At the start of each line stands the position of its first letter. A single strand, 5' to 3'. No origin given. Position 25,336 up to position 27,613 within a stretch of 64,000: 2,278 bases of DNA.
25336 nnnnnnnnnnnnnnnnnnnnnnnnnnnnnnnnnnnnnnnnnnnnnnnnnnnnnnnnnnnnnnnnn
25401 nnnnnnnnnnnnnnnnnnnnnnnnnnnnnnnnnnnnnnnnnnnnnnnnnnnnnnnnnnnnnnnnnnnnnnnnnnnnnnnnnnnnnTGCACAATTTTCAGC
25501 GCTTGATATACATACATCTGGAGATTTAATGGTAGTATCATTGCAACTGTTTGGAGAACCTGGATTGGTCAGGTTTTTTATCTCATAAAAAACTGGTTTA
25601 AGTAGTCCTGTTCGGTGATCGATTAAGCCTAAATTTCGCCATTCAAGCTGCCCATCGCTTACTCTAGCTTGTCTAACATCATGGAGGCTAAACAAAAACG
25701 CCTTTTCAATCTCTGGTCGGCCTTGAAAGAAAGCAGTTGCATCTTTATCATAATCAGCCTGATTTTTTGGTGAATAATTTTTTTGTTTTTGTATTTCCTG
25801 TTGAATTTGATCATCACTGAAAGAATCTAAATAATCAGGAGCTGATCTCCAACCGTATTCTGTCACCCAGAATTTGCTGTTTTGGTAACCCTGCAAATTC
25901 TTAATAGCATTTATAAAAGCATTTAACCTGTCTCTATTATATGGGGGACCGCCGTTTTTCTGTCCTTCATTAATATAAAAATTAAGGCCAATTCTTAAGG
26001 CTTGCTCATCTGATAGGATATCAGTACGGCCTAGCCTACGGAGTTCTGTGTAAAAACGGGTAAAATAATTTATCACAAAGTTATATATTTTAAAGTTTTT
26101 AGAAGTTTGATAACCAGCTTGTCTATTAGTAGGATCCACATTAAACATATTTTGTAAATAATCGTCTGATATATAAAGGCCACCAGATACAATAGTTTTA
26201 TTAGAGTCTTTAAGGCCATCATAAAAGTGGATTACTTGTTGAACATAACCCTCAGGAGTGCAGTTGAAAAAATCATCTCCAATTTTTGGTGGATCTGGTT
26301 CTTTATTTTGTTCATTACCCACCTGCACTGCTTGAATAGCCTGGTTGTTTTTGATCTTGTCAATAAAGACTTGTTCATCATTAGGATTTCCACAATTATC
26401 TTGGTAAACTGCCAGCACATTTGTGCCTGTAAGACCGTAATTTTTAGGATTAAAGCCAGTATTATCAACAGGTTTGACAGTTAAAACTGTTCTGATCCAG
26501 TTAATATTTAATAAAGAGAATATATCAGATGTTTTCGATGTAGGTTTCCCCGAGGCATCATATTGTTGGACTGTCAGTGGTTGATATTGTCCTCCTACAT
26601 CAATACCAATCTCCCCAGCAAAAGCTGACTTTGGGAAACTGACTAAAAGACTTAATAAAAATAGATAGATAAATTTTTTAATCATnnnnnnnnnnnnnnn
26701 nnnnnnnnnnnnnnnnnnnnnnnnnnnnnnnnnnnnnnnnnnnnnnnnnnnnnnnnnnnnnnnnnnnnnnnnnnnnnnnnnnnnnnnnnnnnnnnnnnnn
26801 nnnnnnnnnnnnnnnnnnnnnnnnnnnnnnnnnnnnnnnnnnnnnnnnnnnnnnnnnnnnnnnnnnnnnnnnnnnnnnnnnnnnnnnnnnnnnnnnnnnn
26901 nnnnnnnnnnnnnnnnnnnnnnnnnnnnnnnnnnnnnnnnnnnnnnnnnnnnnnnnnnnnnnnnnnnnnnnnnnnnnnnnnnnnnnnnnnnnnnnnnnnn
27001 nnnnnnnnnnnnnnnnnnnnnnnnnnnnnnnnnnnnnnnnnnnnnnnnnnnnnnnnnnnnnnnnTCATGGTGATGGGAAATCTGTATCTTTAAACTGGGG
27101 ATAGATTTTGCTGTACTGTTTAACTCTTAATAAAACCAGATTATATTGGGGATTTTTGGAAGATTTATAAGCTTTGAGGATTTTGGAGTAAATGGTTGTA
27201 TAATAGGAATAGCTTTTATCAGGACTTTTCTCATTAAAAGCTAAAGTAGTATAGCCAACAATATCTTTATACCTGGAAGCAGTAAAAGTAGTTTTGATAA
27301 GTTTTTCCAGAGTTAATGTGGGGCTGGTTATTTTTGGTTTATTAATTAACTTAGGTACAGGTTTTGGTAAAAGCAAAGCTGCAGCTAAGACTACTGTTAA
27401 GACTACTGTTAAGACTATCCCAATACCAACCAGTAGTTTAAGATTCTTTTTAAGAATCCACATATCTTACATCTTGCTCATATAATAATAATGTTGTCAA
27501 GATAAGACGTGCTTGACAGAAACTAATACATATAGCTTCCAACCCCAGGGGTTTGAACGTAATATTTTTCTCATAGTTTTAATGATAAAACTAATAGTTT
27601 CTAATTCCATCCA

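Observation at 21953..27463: Four-gene operon with three consecutive ATGA overlaps centred on a 1495-aa Cys-rich glycosidase-like secreted giant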

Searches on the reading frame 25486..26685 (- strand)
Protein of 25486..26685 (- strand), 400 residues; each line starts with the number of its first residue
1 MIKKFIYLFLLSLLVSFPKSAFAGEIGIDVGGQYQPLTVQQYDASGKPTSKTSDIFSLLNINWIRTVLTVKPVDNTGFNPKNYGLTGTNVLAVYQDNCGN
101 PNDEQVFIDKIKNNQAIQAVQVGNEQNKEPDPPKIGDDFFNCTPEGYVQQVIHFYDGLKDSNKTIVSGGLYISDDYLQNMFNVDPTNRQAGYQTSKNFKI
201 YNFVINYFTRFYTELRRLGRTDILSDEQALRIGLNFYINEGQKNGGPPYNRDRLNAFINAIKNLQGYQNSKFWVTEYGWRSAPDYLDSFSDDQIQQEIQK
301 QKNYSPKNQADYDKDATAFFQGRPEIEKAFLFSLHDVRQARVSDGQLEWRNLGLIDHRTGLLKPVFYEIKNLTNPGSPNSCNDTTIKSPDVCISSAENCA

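Call 20: search_protein_representatives(protein=window:25486-26685:-)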
Query: 400 residues. Proteins with E-value up to 0.001 (for the whole library): 3; up to 1e-10: 3; up to 1e-30: 3. The best 3 are listed.
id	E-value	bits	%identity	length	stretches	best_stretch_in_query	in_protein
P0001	1.2e-272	920.0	100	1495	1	1-400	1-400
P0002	5.7e-168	575.3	69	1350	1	8-399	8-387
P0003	9.8e-36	139.9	41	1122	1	1-382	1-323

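Call 22: find_encoding_contigs(protein=P0003, flank=10000)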
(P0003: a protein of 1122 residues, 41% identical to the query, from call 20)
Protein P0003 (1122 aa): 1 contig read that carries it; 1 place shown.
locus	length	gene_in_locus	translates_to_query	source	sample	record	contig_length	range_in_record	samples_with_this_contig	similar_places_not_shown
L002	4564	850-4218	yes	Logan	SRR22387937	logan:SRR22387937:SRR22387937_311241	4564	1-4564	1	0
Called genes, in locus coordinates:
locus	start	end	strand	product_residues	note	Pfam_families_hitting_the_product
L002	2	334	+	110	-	?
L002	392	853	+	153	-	-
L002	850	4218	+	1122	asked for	PF11790:Glyco_hydro_cc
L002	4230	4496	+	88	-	-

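Call 25: search_protein_families(library=pfam, proteins=[P0003], max_evalue=1)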
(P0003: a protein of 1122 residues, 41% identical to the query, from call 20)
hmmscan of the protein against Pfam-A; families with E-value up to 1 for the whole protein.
P0003 (1122 aa): 1 family
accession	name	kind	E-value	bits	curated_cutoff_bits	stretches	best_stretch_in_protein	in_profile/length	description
PF11790.14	Glyco_hydro_cc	-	5.4e-11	42.9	21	1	188-287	124-214/237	Glycosyl hydrolase catalytic core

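Call 27: search_solved_structures(query=A1, max_evalue=10, show_alignments=3)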
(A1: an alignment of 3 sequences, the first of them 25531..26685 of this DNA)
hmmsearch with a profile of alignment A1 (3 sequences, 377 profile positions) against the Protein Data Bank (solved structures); distinct sequences matched with E-value up to 10: 0.

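Call 28: find_homologous_proteins(query=A1, max_evalue=0.01)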
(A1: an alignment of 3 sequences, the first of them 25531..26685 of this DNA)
Query A1 (3 sequences): 6334 candidates shared short words with the query, none scored E <= 0.01.

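Call 37: predict_structure(alignment_id=A1)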
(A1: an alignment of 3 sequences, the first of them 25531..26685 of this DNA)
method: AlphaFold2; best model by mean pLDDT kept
length: 385 residues; sequences in the alignment: 3
mean_pLDDT: 60.3   pTM: 0.65
mean pLDDT of the five models: 60.3, 59.1, 56.1, 52.4, 37.1
residues with pLDDT >= 90: 19; 70-90: 110; 50-70: 134; < 50: 122
segments of 3 or more residues with pLDDT < 50: 13-48, 70-77, 129-131, 240-247, 282-285, 301-305, 334-366, 368-385
pLDDT, mean of each block of 10 residues (from residue 1): 57 39 30 41 43 51 58 45 58 73 84 80 66 59 85 91 81 61 57 63 80 91 79 71 47 77 85 72 50 57 51 67 75 45 35 32 41 32 27
secondary structure, 60 per line:
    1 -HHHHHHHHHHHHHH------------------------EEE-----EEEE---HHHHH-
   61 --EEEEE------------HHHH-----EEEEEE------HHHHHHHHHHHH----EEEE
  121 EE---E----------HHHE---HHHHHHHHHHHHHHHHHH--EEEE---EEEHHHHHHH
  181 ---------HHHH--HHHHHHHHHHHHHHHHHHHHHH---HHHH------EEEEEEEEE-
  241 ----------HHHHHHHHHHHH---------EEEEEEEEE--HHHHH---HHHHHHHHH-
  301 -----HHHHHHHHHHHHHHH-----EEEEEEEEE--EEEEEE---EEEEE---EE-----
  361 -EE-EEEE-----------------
elements in order: H2-15 E40-42 E48-51 H55-59 E63-67 H80-83 E89-94 H101-112 E117-122 H144-161 E164-167 E171-173 H174-180 H190-193 H196-217 H221-224 E231-239 H251-262 E272-280 H283-287 H291-299 H306-320 E326-334 E337-342 E346-350 E365-368

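Call 41: search_solved_structures(query=L002:850-1824:+, max_evalue=10, show_alignments=3)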
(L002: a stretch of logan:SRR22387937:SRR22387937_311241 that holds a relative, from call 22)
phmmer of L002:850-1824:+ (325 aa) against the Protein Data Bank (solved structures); distinct sequences matched with E-value up to 10: 5.
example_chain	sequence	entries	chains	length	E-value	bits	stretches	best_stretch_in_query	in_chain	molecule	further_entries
8j3x_A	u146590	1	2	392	0.00076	21.9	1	221-301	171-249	Putative polysaccharide-binding protein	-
8j3y_A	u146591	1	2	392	0.0012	21.2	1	221-301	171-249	Putative polysaccharide-binding protein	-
1we7_A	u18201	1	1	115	0.52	12.6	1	108-175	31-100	Sf3a1 protein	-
7l6z_A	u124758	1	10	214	0.8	11.9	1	176-235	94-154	Peptidyl-prolyl cis-trans isomerase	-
9lqd_A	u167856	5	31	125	1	11.6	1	87-165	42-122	SAM lyase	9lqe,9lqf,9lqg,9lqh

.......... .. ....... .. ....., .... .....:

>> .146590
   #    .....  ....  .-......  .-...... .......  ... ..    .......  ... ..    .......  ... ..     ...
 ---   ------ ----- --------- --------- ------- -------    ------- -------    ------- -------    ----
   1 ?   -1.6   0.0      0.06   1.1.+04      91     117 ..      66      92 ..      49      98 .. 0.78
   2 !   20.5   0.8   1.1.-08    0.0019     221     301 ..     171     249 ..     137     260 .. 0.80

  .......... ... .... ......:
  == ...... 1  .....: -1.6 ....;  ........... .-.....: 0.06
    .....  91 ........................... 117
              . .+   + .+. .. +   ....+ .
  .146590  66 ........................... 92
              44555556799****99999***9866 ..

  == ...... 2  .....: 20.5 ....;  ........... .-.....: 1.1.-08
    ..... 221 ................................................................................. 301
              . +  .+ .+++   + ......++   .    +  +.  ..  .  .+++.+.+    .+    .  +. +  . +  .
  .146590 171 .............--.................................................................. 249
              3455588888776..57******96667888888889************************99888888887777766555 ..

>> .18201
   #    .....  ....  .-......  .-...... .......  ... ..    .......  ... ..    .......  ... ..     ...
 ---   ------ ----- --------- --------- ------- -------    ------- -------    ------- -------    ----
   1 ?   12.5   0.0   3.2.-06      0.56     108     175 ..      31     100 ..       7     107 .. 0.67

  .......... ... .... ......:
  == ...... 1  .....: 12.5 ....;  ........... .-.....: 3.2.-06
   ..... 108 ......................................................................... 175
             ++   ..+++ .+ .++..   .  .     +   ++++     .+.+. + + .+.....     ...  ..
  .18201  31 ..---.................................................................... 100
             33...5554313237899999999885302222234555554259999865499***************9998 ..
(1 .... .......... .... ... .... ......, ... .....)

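Call 46: find_related_loci(query=A1, collection=genome_contigs, flank=10000)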
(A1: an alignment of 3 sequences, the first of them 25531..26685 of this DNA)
Query A1 (385 aa) in genome_contigs; peptide patterns used: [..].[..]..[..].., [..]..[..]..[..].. (x = any residue, [..] = any of these).
600 stretches matched a pattern (row limit reached: there are more); 5 encode a relative of the query (tblastn E <= 1e-3); 5 distinct loci.
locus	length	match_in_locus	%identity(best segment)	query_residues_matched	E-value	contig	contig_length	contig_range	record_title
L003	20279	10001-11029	22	2-342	4e-7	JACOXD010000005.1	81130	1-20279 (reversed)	MAG: Candidatus Daviesbacteria bacterium isolate NC_groundwater_144_Ag_S-0.1um_35_15 S4_GD2017_2_S1_scaffold_138, whole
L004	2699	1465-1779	29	265-377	2e-6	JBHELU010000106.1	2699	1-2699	MAG: Actinomycetota bacterium isolate S2_bin.31.orig S2_k141_1439837, whole genome shotgun sequence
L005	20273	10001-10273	31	272-372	2e-6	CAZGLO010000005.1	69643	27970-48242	MAG TPA_asm: uncultured Chloroflexaceae bacterium isolate binchicken_co405_346 genome assembly, contig: NODE_509_length_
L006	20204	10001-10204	29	258-336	8e-6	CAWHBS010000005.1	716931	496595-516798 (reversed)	MAG: uncultured bacterium isolate MFD02840.bin.2.207 genome assembly, contig: contig_69739, whole genome shotgun sequenc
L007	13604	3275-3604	25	241-374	5e-5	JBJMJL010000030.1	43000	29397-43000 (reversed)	MAG: Gaiellaceae bacterium isolate 12C16O_168h_100_P14_coass_bin_32 k141_2591809, whole genome shotgun sequence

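Call 48: search_protein_families(library=pfam, proteins=[L003:9968-11461:+, window:25531-26685:-], max_evalue=5)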
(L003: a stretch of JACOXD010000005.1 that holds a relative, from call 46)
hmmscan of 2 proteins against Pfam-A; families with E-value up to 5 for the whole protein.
L003:9968-11461:+ (497 aa): 2 families
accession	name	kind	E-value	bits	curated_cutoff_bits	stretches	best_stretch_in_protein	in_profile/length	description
PF11790.14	Glyco_hydro_cc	-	5.6e-06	26.5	21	1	277-347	137-212/237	Glycosyl hydrolase catalytic core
PF08310.17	LGFP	-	1.4e-05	25.8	22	1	463-493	3-35/53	LGFP repeat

window:25531-26685:- (385 aa): 1 family
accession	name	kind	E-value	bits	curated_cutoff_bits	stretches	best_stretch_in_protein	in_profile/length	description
PF11790.14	Glyco_hydro_cc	-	0.0059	16.6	21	1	249-333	144-209/237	Glycosyl hydrolase catalytic core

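Call 77: find_related_loci(query=A6, collection=metagenome_contigs, flank=8000)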
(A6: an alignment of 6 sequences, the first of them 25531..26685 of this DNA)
Query A6 (385 aa) in metagenome_contigs; peptide patterns used: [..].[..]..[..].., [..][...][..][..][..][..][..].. (x = any residue, [..] = any of these).
600 stretches matched a pattern, but none encodes a relative of the query by tblastn (E <= 1e-3).

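Call 78: find_related_loci(query=A6, collection=viral_contigs, flank=5000)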
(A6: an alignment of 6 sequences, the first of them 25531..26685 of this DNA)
Query A6 (385 aa) in viral_contigs; peptide patterns used: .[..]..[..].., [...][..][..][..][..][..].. (x = any residue, [..] = any of these).
119 stretches matched a pattern, but none encodes a relative of the query by tblastn (E <= 1e-3).

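Call 97: search_protein_families(library=pfam, alignment_id=A6, max_evalue=10)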
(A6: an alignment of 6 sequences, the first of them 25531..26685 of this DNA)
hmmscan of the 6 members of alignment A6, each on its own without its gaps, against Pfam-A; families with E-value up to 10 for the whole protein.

A. member 1, window:25531-26685:- (385 aa): 1 family
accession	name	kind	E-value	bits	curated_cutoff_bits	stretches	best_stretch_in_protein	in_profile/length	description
PF11790.14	Glyco_hydro_cc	-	0.0059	16.6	21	1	249-333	144-209/237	Glycosyl hydrolase catalytic core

B. families by the number of members that match (of 6 scanned): 3 families
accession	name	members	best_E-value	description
PF11790.14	Glyco_hydro_cc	6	1e-11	Glycosyl hydrolase catalytic core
PF04805.17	Pox_E10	1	0.073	E10-like protein conserved region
PF16921.10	Tex_YqgF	1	0.21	Tex protein YqgF-like domain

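Call 105: fold_search(model_id=the predicted structure, library=pdb)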
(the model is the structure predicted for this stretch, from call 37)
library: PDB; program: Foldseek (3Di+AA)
matches with E <= 10: 1347; with E <= 0.001: 5
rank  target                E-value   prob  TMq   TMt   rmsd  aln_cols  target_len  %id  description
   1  6uax_B                1.4e-04  1.00  0.35  0.49   7.9       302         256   13  Crystal structure of a GH128 (subgroup II) endo-beta-1,3-glucanase from Sorangium cellulosum (ScGH128_II) (released 2020-05-20)
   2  8j3x_A                2.2e-04  1.00  0.29  0.28   7.4       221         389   12  Crystal structure of CBM6E from Saccharophagus degradans (released 2024-04-24)
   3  8j3y_A                2.8e-04  1.00  0.28  0.27   7.3       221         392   13  Crystal structure of CBM6E E168Q in complex with oligosaccharides (released 2024-04-24)
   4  6uax_A                3.5e-04  1.00  0.36  0.50   7.8       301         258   13  Crystal structure of a GH128 (subgroup II) endo-beta-1,3-glucanase from Sorangium cellulosum (ScGH128_II) (released 2020-05-20)
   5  6uav                  1.0e-03  1.00  0.36  0.50   7.3       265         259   11  Crystal structure of a GH128 (subgroup II) endo-beta-1,3-glucanase from Pseudomonas viridiflava (PvGH128_II) (released 2020-05-20)
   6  6uaw_A                1.2e-03  1.00  0.31  0.43   8.1       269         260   13  Crystal structure of a GH128 (subgroup II) endo-beta-1,3-glucanase from Pseudomonas viridiflava (PvGH128_II) in comple (released 2020-05-20)
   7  6ze0_A                2.2e-03  0.77  0.23  0.30  15.4       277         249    9  Orthorhombic crystal structure of the bulky-bulky ketone specific alcohol dehydrogenase from Comamonas testosteroni (released 2020-11-11)
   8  8ij8_G                3.2e-03  0.72  0.19  0.27  10.4       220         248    9  Crystal structure of alcohol dehydrogenase M4 mutant from Burkholderia gladioli (released 2024-02-28)
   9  6ze0_C                3.2e-03  0.66  0.23  0.30  17.7       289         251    9  Orthorhombic crystal structure of the bulky-bulky ketone specific alcohol dehydrogenase from Comamonas testosteroni (released 2020-11-11)
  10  9fd8_A                3.6e-03  0.87  0.20  0.28   9.8       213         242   10  Re-engineered peroxygenase variant of 2-deoxy-D-ribose-5-phosphate aldolase, Schiff-base complex with 4-chloro-cinnama (released 2025-03-12)
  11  1sfj_A                3.6e-03  0.85  0.21  0.31   9.8       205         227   12  2.4A Crystal structure of Staphylococcus aureus type I 3-dehydroquinase, with 3-dehydroquinate bound (released 2004-10-12)
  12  9fd9_A                3.6e-03  0.85  0.19  0.28  10.0       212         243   10  Re-engineered peroxygenase variant of 2-deoxy-D-ribose-5-phosphate aldolase, Schiff-base complex with 4-nitro-cinnamal (released 2025-03-12)
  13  3npw_B                3.6e-03  0.75  0.18  0.27   9.8       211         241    8  In silico designed of an improved Kemp eliminase KE70 mutant by computational design and directed evolution (released 2011-02-09)
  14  4eso_D                3.6e-03  0.69  0.19  0.27  10.5       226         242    9  Crystal structure of a putative oxidoreductase protein from Sinorhizobium meliloti 1021 in complex with NADP (released 2012-05-16)
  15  6k7z_C                4.3e-03  0.97  0.31  0.41   7.3       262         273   10  Crystal structure of a GH18 chitinase from Pseudoalteromonas aurantia (released 2020-06-10)
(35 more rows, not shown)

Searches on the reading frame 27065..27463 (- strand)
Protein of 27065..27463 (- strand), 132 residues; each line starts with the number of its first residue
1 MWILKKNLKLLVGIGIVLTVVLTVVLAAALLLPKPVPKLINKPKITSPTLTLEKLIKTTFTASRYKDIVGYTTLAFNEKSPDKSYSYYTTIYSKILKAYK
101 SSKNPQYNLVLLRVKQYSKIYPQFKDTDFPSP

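Call 5: search_protein_families(library=pfam, proteins=[window:27065-27463:-], max_evalue=1)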
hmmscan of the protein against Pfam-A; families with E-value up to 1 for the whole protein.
window:27065-27463:- (132 aa): 0 families

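Call 8: search_protein_families(library=ncbifam, proteins=[window:27065-27463:-], max_evalue=1)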
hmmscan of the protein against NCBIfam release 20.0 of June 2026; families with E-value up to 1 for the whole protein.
window:27065-27463:- (132 aa): 0 families

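Call 81: find_encoding_contigs(protein=window:27065-27463:-, flank=10000)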
Protein window:27065-27463:- (132 aa): 4 contigs read that carry it; 3 places shown.
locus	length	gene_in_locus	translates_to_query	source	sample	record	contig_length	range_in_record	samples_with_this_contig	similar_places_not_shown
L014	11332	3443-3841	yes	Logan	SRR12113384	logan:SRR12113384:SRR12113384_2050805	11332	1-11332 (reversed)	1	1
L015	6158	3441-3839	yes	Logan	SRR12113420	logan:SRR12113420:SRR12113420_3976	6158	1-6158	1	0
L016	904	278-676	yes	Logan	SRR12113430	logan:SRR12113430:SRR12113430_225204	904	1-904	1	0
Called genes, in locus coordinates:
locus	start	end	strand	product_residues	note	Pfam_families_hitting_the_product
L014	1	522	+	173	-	?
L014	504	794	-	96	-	-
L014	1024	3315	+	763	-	PF00912:Transgly, PF00905:Transpeptidase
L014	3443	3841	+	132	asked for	-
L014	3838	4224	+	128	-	-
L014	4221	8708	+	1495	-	-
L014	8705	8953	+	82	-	-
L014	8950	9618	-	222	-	PF08843:AbiEii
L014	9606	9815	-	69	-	-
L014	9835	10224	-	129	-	-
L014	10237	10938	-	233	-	PF16656:Pur_ac_phosph_N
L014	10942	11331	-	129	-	?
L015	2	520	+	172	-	?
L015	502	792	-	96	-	-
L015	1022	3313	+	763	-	PF00912:Transgly, PF00905:Transpeptidase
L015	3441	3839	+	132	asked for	-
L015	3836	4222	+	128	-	-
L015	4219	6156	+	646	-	?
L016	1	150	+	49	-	?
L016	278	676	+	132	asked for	-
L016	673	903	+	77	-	?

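Call 88: search_protein_families(library=padloc, proteins=[window:27065-27463:-], max_evalue=0.01)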
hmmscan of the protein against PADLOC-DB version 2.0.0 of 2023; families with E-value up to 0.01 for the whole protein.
window:27065-27463:- (132 aa): 0 families

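Call 89: search_protein_families(library=phrogs, proteins=[window:27065-27463:-], max_evalue=0.01)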
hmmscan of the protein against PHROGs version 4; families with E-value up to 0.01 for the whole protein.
window:27065-27463:- (132 aa): 0 families
